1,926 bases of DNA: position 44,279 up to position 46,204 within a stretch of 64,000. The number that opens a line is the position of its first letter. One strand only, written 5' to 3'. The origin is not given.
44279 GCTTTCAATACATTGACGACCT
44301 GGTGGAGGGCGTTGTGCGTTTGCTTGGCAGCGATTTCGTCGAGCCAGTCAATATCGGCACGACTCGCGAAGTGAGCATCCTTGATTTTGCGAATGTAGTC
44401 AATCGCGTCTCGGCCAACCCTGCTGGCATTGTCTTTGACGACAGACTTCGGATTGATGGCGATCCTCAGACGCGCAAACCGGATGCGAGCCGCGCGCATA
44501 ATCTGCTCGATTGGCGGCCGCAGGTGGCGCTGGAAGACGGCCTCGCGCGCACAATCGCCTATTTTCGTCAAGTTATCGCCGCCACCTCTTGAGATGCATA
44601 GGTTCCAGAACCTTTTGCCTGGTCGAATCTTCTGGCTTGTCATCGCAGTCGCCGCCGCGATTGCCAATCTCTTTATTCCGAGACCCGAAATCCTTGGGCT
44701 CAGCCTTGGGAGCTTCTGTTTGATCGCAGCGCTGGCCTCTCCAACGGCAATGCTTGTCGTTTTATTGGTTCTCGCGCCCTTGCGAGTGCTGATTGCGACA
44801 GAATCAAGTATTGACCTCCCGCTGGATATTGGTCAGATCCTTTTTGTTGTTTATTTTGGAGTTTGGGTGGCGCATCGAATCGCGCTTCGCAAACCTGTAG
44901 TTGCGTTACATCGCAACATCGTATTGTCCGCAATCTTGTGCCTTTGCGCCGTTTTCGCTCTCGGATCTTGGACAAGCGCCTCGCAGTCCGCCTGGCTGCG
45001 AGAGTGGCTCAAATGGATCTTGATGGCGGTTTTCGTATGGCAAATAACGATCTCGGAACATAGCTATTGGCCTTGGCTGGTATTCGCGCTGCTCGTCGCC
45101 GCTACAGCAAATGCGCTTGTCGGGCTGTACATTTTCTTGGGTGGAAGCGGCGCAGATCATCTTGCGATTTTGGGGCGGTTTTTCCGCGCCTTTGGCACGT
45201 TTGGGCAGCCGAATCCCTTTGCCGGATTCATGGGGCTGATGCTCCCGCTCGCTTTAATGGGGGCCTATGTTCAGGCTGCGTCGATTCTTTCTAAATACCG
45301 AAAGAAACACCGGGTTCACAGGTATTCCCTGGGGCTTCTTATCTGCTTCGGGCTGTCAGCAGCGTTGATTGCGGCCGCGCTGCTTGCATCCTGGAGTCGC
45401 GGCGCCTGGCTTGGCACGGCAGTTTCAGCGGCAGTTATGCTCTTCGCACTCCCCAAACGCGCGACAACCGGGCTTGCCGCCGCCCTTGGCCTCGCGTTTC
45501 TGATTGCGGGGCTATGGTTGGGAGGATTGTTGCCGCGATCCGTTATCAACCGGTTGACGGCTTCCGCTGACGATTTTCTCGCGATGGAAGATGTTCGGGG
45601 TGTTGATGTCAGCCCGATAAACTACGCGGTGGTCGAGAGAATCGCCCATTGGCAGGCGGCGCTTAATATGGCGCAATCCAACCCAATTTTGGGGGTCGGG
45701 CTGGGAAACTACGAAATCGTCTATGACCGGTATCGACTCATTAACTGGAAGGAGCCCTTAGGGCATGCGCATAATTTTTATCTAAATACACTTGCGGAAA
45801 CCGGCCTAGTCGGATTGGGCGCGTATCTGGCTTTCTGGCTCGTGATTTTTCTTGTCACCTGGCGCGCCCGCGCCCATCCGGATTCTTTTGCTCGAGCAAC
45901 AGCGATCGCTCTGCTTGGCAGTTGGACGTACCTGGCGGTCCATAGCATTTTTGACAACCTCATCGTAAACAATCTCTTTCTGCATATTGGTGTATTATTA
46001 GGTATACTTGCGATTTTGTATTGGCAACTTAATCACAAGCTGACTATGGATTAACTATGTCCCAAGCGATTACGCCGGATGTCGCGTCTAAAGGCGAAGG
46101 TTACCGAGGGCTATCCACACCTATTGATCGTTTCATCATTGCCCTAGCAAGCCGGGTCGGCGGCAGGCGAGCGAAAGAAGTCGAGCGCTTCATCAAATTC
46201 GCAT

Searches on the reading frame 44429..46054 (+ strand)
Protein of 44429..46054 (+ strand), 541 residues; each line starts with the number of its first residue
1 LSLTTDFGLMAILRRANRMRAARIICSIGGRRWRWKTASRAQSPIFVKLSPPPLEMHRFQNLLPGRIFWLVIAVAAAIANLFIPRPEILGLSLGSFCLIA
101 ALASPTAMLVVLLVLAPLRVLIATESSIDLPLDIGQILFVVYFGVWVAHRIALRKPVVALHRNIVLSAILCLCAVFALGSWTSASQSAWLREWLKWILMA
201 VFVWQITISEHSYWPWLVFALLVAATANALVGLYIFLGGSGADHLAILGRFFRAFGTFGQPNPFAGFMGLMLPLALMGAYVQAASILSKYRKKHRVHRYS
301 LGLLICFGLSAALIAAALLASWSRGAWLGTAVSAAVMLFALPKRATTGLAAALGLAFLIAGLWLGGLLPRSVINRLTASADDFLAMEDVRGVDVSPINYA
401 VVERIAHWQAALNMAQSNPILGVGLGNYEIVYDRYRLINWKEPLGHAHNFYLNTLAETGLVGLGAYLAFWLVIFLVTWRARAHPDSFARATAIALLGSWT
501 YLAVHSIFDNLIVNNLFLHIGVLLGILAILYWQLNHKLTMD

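Call 28: search_protein_families(library=pfam, proteins=[window:44429-46054:+], max_evalue=0.00001)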
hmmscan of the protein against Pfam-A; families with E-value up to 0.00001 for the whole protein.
window:44429-46054:+ (541 aa): 1 family
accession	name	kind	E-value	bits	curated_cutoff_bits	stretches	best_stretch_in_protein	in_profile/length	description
PF04932.20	Wzy_C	-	1.2e-20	74.3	31.7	1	310-466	2-148/149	O-Antigen ligase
